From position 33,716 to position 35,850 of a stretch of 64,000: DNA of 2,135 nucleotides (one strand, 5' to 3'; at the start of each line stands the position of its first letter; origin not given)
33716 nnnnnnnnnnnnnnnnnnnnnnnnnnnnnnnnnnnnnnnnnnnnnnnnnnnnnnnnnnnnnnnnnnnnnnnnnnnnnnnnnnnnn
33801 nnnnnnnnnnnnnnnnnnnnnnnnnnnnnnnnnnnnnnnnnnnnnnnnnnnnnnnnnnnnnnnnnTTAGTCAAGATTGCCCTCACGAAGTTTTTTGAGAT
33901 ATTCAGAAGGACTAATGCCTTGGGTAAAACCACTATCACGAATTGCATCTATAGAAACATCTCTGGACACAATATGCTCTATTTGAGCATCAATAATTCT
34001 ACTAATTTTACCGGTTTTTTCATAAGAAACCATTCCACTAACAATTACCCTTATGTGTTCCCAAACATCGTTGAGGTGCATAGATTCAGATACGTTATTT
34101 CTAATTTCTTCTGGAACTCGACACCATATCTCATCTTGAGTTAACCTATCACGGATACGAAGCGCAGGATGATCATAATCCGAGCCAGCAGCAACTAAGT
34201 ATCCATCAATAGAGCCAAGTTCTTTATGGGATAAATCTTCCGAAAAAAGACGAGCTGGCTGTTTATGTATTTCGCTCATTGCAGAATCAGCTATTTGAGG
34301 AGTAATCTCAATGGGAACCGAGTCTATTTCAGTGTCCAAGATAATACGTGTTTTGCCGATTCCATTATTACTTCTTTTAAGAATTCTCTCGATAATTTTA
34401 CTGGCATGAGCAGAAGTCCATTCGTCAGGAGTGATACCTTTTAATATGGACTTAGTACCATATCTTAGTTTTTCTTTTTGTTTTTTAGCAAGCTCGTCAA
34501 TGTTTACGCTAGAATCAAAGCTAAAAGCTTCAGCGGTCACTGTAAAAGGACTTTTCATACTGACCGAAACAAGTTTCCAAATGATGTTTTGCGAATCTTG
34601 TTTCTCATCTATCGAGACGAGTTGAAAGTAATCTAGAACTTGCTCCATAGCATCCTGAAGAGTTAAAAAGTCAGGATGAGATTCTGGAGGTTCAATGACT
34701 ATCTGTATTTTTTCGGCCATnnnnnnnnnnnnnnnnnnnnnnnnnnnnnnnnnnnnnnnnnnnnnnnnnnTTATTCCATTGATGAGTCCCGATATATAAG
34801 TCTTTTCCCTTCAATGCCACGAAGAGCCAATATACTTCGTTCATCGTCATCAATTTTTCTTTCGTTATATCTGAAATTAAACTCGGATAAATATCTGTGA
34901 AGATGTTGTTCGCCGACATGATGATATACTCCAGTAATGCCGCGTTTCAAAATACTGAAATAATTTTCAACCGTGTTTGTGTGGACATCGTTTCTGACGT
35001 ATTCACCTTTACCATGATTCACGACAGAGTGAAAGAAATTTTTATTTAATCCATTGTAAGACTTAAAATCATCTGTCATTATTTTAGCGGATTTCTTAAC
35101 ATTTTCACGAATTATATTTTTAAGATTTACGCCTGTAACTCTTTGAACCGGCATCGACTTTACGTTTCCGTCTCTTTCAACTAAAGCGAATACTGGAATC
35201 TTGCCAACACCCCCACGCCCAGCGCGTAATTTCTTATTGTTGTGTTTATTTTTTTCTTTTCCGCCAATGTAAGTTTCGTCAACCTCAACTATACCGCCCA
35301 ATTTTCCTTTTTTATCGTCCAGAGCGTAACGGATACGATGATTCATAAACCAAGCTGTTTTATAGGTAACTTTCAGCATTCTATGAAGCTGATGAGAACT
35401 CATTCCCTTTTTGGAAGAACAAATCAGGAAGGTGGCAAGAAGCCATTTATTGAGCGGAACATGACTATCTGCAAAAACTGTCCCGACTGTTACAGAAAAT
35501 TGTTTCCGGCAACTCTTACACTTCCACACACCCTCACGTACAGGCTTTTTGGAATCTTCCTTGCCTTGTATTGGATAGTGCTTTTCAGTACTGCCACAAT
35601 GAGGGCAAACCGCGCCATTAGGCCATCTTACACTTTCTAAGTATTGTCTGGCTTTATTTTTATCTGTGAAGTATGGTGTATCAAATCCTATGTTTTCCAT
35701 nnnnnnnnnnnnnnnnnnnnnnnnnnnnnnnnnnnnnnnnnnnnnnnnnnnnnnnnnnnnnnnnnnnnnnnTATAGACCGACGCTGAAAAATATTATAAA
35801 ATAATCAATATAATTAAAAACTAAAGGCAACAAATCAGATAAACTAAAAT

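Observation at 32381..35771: Intact IS1595-family transposon with cargo, inserted precisely in the dnaK terminator T-tract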

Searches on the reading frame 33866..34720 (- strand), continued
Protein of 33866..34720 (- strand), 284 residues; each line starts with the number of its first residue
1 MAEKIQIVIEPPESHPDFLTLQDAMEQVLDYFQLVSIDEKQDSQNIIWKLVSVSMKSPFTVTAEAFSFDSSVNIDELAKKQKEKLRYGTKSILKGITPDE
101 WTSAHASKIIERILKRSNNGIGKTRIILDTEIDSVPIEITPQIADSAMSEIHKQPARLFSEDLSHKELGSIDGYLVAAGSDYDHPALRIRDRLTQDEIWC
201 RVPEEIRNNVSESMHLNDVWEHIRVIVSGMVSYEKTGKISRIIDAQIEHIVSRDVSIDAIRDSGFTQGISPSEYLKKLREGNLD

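Call 73: find_related_loci(query=A1, collection=viral_contigs, flank=4000)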
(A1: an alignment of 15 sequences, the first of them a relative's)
Query A1 (284 aa) in viral_contigs; peptide patterns used: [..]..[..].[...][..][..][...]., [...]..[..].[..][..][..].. (x = any residue, [..] = any of these).
29 stretches matched a pattern, but none encodes a relative of the query by tblastn (E <= 1e-3).
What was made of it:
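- Tried and rejected: Viral contig scan for X: none (call 73).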

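Call 78: fold_search(model_id=the predicted structure, library=viral)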
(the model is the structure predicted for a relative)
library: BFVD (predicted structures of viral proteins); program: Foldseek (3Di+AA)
matches with E <= 10: 1148; with E <= 0.001: 4
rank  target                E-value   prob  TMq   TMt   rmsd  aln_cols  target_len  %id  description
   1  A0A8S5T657            2.0e-10  1.00  0.44  0.46  15.2       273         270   11  Uncharacterized protein [Myoviridae sp. ctLIM9]
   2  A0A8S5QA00            1.6e-09  1.00  0.36  0.28  11.7       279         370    9  DUF6575 domain-containing protein [Siphoviridae sp. ctoic9]
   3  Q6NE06                7.0e-09  1.00  0.35  0.28  11.5       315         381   11  Uncharacterized protein [Leptospira phage LE1]
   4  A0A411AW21            5.8e-04  1.00  0.25  0.28  13.1       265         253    9  Uncharacterized protein [Pantoea phage vB_PagM_LIET2]
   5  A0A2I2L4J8            2.1e-03  0.44  0.18  0.15  24.7       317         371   11  Uncharacterized protein [Orpheovirus IHUMI-LCC2]
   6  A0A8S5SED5            2.4e-03  0.93  0.19  0.17  19.2       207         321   14  CcmE [Myoviridae sp. ct8mY9]
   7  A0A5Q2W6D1            3.6e-03  0.92  0.22  0.06  19.1       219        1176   12  (no name in the UniProt tables at hand)
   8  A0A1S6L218            3.6e-03  0.54  0.20  0.22  15.6       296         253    8  (no name in the UniProt tables at hand)
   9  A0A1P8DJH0            4.0e-03  1.00  0.23  0.40   5.3       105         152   12  (no name in the UniProt tables at hand)
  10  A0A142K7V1            4.3e-03  0.89  0.19  0.25  12.3       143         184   12  Uncharacterized protein [Mycobacterium phage Pipsqueaks]
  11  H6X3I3                4.3e-03  0.82  0.21  0.32  15.9       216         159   10  Uncharacterized protein [Klebsiella phage vB_KleM_RaK2]
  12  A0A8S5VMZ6            5.0e-03  1.00  0.23  0.10   5.1       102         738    6  (no name in the UniProt tables at hand)
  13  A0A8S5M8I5            5.3e-03  0.57  0.20  0.20  16.0       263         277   12  Prokaryotic membrane lipoprotein lipid attachment site [Caudovirales sp. ctCiv1]
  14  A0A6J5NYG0            5.7e-03  0.80  0.21  0.14  33.5       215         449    7  DnaE_OBF domain containing protein [uncultured Caudovirales phage]
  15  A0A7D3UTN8            6.3e-03  0.93  0.18  0.37   9.1       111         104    8  Uncharacterized protein [Fadolivirus FV1/VV64]
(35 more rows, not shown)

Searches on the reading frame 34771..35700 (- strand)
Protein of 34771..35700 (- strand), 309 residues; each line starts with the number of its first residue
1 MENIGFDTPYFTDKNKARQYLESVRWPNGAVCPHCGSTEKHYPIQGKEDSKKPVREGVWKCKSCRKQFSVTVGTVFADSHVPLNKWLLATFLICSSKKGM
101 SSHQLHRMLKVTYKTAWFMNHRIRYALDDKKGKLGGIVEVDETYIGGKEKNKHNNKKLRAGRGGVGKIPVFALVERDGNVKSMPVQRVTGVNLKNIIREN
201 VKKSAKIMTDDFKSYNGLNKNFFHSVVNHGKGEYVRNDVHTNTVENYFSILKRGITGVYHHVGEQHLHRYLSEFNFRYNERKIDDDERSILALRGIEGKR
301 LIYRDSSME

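Call 4: search_protein_families(library=pfam, proteins=[window:34771-35700:-], max_evalue=0.1)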
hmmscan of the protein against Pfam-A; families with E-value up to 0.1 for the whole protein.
window:34771-35700:- (309 aa): 8 families
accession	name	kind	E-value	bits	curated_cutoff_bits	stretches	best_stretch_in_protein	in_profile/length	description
PF12762.13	DDE_Tnp_IS1595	-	3.6e-43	147.6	27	1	133-279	1-153/153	ISXO2-like transposase domain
PF12760.12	Zn_ribbon_IS1595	-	2.3e-16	59.9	25.4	1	15-67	4-46/46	Transposase zinc-ribbon domain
PF23550.1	zf_Tbcl_Rhp7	-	0.011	15.7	27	0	60-74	6-20/39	DNA repair protein rhp7 treble clef domain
PF09723.15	Zn_ribbon_8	-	0.014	15.9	34.4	0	28-38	25-35/41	Zinc ribbon domain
PF13610.12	DDE_Tnp_IS240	-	0.016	15.8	27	1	193-254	48-109/139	DDE domain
PF02892.21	zf-BED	-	0.016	15.7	20.6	0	53-74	11-32/44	BED zinc finger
PF24042.1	DUF7351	-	0.028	14.6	31.2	1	27-79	64-115/177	Domain of unknown function (DUF7351)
PF12172.15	zf-ChsH2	-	0.034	14.4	23.2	1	23-39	19-35/37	ChsH2, rubredoxin-like zinc ribbon domain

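Call 6: search_protein_families(library=padloc, proteins=[window:34771-35700:-], max_evalue=0.1)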
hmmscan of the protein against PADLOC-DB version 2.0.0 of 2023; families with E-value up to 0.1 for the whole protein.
window:34771-35700:- (309 aa): 1 family
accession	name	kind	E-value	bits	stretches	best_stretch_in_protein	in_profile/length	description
PDLC03215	MTase_II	-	0.0069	13.4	1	138-192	71-119/331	Type II methyltransferase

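Call 7: search_protein_families(library=ncbifam, proteins=[window:34771-35700:-], max_evalue=0.1)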
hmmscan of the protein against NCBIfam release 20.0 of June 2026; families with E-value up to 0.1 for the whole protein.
window:34771-35700:- (309 aa): 5 families
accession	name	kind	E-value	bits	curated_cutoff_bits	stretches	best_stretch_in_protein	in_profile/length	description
NF033547.1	transpos_IS1595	equivalog_domain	3.6e-66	223.1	75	1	79-281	2-215/215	IS1595 family transposase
NF033587.1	transpos_IS6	equivalog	0.011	15.5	125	0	193-281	114-201/202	IS6 family transposase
NF050000.1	IS1_IS1595_Zn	domain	0.014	15.9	28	0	59-69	22-32/34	IS1/IS1595 family N-terminal zinc-binding domain-containing protein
TIGR04165.1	methano_modCys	hypoth_equivalog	0.046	14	60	0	31-64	9-42/50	TIGR04165 family Cys-rich peptide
TIGR02605.1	CxxC_CxxC_SSSS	subfamily_domain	0.091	12.9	31.3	0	30-39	27-36/52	FmdB family zinc ribbon protein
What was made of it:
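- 34771..35700 (-): IS1595-family DDE transposase, 309 aa, with an N-terminal zinc ribbon. Calls 4, 7.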

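Call 9: find_encoding_contigs(protein=window:34771-35700:-, flank=8000, max_places=10)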
Protein window:34771-35700:- (309 aa): 5 contigs read that carry it; 4 places shown.
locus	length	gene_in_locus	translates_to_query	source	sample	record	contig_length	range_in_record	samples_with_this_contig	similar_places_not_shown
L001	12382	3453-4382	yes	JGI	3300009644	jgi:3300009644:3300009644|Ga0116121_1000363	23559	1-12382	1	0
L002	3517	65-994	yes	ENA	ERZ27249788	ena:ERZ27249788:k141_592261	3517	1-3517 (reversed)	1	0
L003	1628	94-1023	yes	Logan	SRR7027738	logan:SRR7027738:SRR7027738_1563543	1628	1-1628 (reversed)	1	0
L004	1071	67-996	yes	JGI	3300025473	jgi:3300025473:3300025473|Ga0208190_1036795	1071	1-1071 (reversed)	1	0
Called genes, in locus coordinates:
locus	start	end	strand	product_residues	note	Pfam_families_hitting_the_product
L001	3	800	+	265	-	PF00582:Usp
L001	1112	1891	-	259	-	PF01975:SurE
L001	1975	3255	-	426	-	PF13458:Peripla_BP_6, PF01094:ANF_receptor, PF13458:Peripla_BP_6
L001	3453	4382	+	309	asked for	PF12760:Zn_ribbon_IS1595, PF12762:DDE_Tnp_IS1595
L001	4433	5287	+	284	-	-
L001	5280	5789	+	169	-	PF01850:PIN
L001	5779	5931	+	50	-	-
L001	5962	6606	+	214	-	PF00574:CLP_protease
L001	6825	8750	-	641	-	PF00012:HSP70, PF06723:MreB_Mbl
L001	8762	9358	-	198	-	PF01025:GrpE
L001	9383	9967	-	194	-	PF13580:SIS_2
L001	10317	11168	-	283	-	PF24859:FdhE_central, PF24860:FdhE_C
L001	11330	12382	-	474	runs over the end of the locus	PF16980:CitMHS_2, PF03600:CitMHS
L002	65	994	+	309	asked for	PF12760:Zn_ribbon_IS1595, PF12762:DDE_Tnp_IS1595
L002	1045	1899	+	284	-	-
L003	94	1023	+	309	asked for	PF12760:Zn_ribbon_IS1595, PF12762:DDE_Tnp_IS1595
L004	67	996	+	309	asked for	PF12760:Zn_ribbon_IS1595, PF12762:DDE_Tnp_IS1595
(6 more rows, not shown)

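Call 16: find_related_loci(query=window:34771-35700:-, collection=genome_contigs, flank=6000)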
Query window:34771-35700:- (309 aa) in genome_contigs; peptide patterns used: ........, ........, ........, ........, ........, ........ (x = any residue, [..] = any of these).
102 stretches matched a pattern; 32 encode a relative of the query (tblastn E <= 1e-3); 32 distinct loci.
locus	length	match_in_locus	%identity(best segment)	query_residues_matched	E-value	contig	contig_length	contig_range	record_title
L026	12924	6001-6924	91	1-308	0e+0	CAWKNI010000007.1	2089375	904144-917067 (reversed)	MAG: uncultured delta proteobacterium isolate MFD01231.bin.1.87 genome assembly, contig: contig_69, whole genome shotgun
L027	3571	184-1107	85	1-308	0e+0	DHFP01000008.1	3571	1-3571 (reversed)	MAG TPA_asm: Clostridiales bacterium UBA4821 UBA4821_contig_200235, whole genome shotgun sequence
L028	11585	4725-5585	59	11-303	8e-118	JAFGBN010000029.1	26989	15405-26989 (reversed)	MAG: Dehalococcoidia bacterium isolate Zod_Metabat.1036 k87_2863308, whole genome shotgun sequence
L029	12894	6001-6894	53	9-303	1e-99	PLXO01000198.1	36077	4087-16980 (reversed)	MAG: Acetobacteraceae bacterium isolate palsa_925 73.20120700_P3D.41_contig_43795, whole genome shotgun sequence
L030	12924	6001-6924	91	1-308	0e+0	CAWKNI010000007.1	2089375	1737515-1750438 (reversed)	MAG: uncultured delta proteobacterium isolate MFD01231.bin.1.87 genome assembly, contig: contig_69, whole genome shotgun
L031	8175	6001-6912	52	6-307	9e-99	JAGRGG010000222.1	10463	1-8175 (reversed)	MAG: Geminicoccaceae bacterium isolate HKST-UBA17 2009_83848, whole genome shotgun sequence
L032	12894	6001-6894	51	9-306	4e-95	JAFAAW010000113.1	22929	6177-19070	MAG: Proteobacteria bacterium isolate OH_PFB_97 k127_1429088, whole genome shotgun sequence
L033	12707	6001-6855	52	11-307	2e-94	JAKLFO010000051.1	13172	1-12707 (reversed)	MAG: Candidatus Bipolaricaulota bacterium isolate RA.bin18 RA.bin18_51, whole genome shotgun sequence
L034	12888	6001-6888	49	11-305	5e-94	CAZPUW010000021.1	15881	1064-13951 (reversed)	MAG TPA_asm: uncultured bacterium isolate binchicken_co54_364 genome assembly, contig: NODE_6572_length_15881_cov_6.1577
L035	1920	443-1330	44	3-306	4e-87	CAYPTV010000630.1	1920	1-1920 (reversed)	MAG TPA_asm: uncultured Bifidobacteriaceae bacterium isolate binchicken_co3_201 genome assembly, contig: NODE_220967_len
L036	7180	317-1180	43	10-305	2e-77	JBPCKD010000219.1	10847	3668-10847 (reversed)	MAG: Pyrinomonadaceae bacterium isolate TH_ant_mag_43 S1Ck127_4107387_flag_0_multi_11.2896_len_10847, whole genome shotg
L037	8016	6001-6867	44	10-304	7e-73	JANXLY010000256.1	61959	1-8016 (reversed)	MAG: Acidobacteria bacterium isolate 336R_concoct_351_sub 336R_k141_743766, whole genome shotgun sequence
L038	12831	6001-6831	44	23-305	2e-70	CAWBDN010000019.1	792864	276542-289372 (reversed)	MAG: uncultured Acidobacteriaceae bacterium isolate MFD09603.bin.1.369 genome assembly, contig: contig_994, whole genome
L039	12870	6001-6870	43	10-303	3e-68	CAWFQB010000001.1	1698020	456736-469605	MAG: uncultured Chthonomonadaceae bacterium isolate MFD04580.bin.2.50 genome assembly, contig: contig_10650, whole genom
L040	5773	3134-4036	40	2-304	1e-67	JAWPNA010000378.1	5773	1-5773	MAG: Acidobacteriota bacterium isolate Fractures_MAG_01 c_000000247454, whole genome shotgun sequence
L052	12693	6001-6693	56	9-307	2e-42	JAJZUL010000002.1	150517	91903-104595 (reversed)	MAG: Proteobacteria bacterium isolate SKS4.bin33 NODE_145_length_150517_cov_2.857783, whole genome shotgun sequence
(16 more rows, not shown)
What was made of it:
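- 34771..35700 (-): 91% and 85% identical to the transposases of L026/L030 and L027 (call 16).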

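Call 23: search_protein_families(library=pfam, proteins=[L026:6963-7694:+, L026:7694-8257:+, L026:8254-8406:+, L026:8409-8597:+, L027:2728-3114:+, L027:3108-3359:+, L027:1876-2403:+], max_evalue=0.1)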
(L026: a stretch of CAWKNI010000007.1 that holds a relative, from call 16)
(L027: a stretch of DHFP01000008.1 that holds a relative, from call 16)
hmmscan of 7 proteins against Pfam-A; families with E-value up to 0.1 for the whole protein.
L026:6963-7694:+ (243 aa): 0 families

L026:7694-8257:+ (187 aa): 1 family
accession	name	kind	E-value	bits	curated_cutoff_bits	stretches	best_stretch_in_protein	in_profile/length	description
PF01850.27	PIN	-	0.052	14.6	23.6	1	35-144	20-114/120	PIN domain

L026:8254-8406:+ (50 aa): 0 families

L026:8409-8597:+ (62 aa): 1 family
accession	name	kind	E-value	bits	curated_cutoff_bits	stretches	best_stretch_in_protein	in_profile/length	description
PF11151.13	DUF2929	-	0.044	14.5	23.8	1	18-55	13-49/56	Protein of unknown function (DUF2929)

L027:2728-3114:+ (128 aa): 0 families

L027:3108-3359:+ (83 aa): 2 families
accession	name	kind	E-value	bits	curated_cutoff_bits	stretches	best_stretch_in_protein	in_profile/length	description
PF07927.17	HicA_toxin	-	9.8e-07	29.2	27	1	13-53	2-41/58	HicA toxin of bacterial toxin-antitoxin,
PF13735.12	tRNA_NucTran2_2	-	0.088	13.2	27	1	11-67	34-90/149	tRNA nucleotidyltransferase domain 2 putative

L027:1876-2403:+ (175 aa): 1 family
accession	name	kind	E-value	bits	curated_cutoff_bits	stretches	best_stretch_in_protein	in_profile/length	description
PF01850.27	PIN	-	0.041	14.9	23.6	1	35-144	20-114/120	PIN domain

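Call 50: search_protein_families(library=pfam, proteins=[L031:6997-7563:+, L031:7496-7858:+, L031:7871-8074:+, L032:6917-7438:+, L032:7360-8178:+, L032:8147-8353:+, L032:8350-8574:+, L033:6768-7697:+, L033:7687-8211:+], max_evalue=0.05)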
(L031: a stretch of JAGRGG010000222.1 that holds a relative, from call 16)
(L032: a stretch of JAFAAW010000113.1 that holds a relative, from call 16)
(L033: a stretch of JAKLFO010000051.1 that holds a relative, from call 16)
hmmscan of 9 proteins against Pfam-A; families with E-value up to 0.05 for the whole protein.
L031:6997-7563:+ (188 aa): 1 family
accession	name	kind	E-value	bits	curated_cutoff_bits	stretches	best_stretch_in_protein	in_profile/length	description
PF13274.11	SocA_Panacea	-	8.1e-15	56.2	25.7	1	44-152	1-112/113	Antitoxin SocA-like, Panacea domain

L031:7496-7858:+ (120 aa): 0 families

L031:7871-8074:+ (67 aa): 0 families

L032:6917-7438:+ (173 aa): 0 families

L032:7360-8178:+ (272 aa): 1 family
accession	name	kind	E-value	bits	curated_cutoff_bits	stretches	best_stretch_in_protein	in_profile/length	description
PF08862.16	DUF1829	-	0.016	16.2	22.2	1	181-242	1-64/87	Domain of unknown function DUF1829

L032:8147-8353:+ (68 aa): 1 family
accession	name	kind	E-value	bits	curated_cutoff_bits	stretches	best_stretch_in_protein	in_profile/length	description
PF02059.20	IL3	-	0.04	14.5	25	1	15-59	51-93/117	Interleukin-3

L032:8350-8574:+ (74 aa): 0 families

L033:6768-7697:+ (309 aa): 0 families

L033:7687-8211:+ (174 aa): 1 family
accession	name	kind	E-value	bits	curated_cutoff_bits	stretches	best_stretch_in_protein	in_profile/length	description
PF01850.27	PIN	-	1.4e-08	35.8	23.6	1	11-132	3-114/120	PIN domain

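Call 51: search_protein_families(library=pfam, proteins=[L036:1304-1918:+, L036:1893-2195:+, L036:2192-2353:+, L036:2350-3837:+, L052:6720-7475:+, L052:7472-7924:+, L052:7924-8100:+, L052:8003-8302:+, L040:4066-4224:+], max_evalue=0.05)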
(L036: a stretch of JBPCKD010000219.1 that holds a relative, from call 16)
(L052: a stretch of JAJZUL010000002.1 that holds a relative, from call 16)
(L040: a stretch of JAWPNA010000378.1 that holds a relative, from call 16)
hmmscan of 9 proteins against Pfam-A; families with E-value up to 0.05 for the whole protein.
L036:1304-1918:+ (204 aa): 1 family
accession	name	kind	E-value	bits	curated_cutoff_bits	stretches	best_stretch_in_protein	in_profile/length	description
PF13274.11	SocA_Panacea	-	2e-18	67.8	25.7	1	54-162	1-113/113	Antitoxin SocA-like, Panacea domain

L036:1893-2195:+ (100 aa): 0 families

L036:2192-2353:+ (53 aa): 1 family
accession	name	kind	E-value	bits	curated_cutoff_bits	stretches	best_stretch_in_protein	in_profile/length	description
PF21205.3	Rep3_C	-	0.00079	20.1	21.1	1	16-52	13-52/59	Initiator Rep protein, WH2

L036:2350-3837:+ (495 aa): 4 families
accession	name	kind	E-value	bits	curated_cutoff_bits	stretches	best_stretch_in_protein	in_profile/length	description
PF01555.25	N6_N4_Mtase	-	2.1e-43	149.2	26.7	1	23-304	1-214/221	DNA methylase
PF04471.18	Mrr_cat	-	8.6e-06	26.3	21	1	366-440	25-99/115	Restriction endonuclease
PF22722.2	NA-iREase1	-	1.1e-05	25.8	27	1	350-463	3-103/106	NACHT-associated inactive Restriction Endonuclease 1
PF03602.21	Cons_hypoth95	-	0.0073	16.4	24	1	7-48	97-139/182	Conserved hypothetical protein 95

L052:6720-7475:+ (251 aa): 0 families

L052:7472-7924:+ (150 aa): 1 family
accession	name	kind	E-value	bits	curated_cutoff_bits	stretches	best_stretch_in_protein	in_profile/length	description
PF01850.27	PIN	-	5.1e-14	53.4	23.6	1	6-125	2-115/120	PIN domain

L052:7924-8100:+ (58 aa): 0 families

L052:8003-8302:+ (99 aa): 0 families

L040:4066-4224:+ (52 aa): 0 families

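Call 61: search_dna_similar(query=window:34771-35700:-, collection=plasmids, mode=protein, max_rows=12)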
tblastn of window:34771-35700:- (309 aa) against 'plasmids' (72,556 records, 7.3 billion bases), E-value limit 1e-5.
Records with a match: 553; places in all: 766; records where one place covers at least 80% of the query: 372.
Best place of each record, by identity: <60% 553.
By first word of the organism name: Pseudosulfitobacter 68; Sinorhizobium 46; Ralstonia 30; Acinetobacter 29; Rhizobium 21; Aeromonas 19; Xanthomonas 18; Mesorhizobium 16; Haloarcula 12; Chondrinema 11; and 127 more.
By predicted mobility (MOB-suite, as given by PLSDB): non-mobilizable 272; conjugative 185; mobilizable 96.
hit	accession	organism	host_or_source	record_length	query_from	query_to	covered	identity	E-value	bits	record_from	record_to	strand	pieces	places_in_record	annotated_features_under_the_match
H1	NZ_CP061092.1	Roseomonas marmotae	Marmota himalayana,pure culture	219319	6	308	98%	49.5%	1e-82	279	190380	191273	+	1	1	IS1595 family transposase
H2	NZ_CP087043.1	Pseudosulfitobacter pseudonitzschiae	Mediolabrus comicus,The surface ...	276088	6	306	97%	47.4%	8e-83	279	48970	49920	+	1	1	IS1595 family transposase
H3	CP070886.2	Pseudosulfitobacter pseudonitzschiae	Skeletonema costatum,The surface ...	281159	6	306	97%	47.4%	8e-83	279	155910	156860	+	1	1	IS1595 family transposase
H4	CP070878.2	Pseudosulfitobacter pseudonitzschiae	Skeletonema costatum,The surface ...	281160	6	306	97%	47.4%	8e-83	279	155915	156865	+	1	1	IS1595 family transposase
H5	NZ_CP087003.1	Pseudosulfitobacter pseudonitzschiae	Skeletonema costatum,The surface ...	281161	6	306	97%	47.4%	8e-83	279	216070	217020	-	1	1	IS1595 family transposase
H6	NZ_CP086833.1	Pseudosulfitobacter pseudonitzschiae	Trieres chinensis,The surface seawater ...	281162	6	306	97%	47.4%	8e-83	279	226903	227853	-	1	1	IS1595 family transposase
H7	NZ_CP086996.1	Pseudosulfitobacter pseudonitzschiae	Skeletonema costatum,The surface ...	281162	6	306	97%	47.4%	8e-83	279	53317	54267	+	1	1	IS1595 family transposase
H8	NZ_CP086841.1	Pseudosulfitobacter pseudonitzschiae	Trieres chinensis,The surface seawater ...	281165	6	306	97%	47.4%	8e-83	279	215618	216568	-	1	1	IS1595 family transposase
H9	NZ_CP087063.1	Pseudosulfitobacter pseudonitzschiae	Mediolabrus comicus,The surface ...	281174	6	306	97%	47.4%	8e-83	279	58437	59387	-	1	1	IS1595 family transposase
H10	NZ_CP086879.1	Pseudosulfitobacter pseudonitzschiae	Skeletonema costatum,The surface ...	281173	6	306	97%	47.4%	8e-83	279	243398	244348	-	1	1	IS1595 family transposase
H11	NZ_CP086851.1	Pseudosulfitobacter pseudonitzschiae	Skeletonema costatum,The surface ...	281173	6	306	97%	47.4%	8e-83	279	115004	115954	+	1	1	IS1595 family transposase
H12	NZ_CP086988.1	Pseudosulfitobacter pseudonitzschiae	Skeletonema costatum,The surface ...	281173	6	306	97%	47.4%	8e-83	279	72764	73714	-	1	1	IS1595 family transposase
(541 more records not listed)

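Call 72: search_protein_families(library=phrogs, proteins=[L026:6963-7694:+], max_evalue=0.01)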
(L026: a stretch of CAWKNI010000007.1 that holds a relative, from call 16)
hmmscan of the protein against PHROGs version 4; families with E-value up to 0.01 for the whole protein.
L026:6963-7694:+ (243 aa): 1 family
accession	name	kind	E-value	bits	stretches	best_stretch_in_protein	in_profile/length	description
phrog_19868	-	unknown function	8e-44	151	1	1-227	1-222/239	-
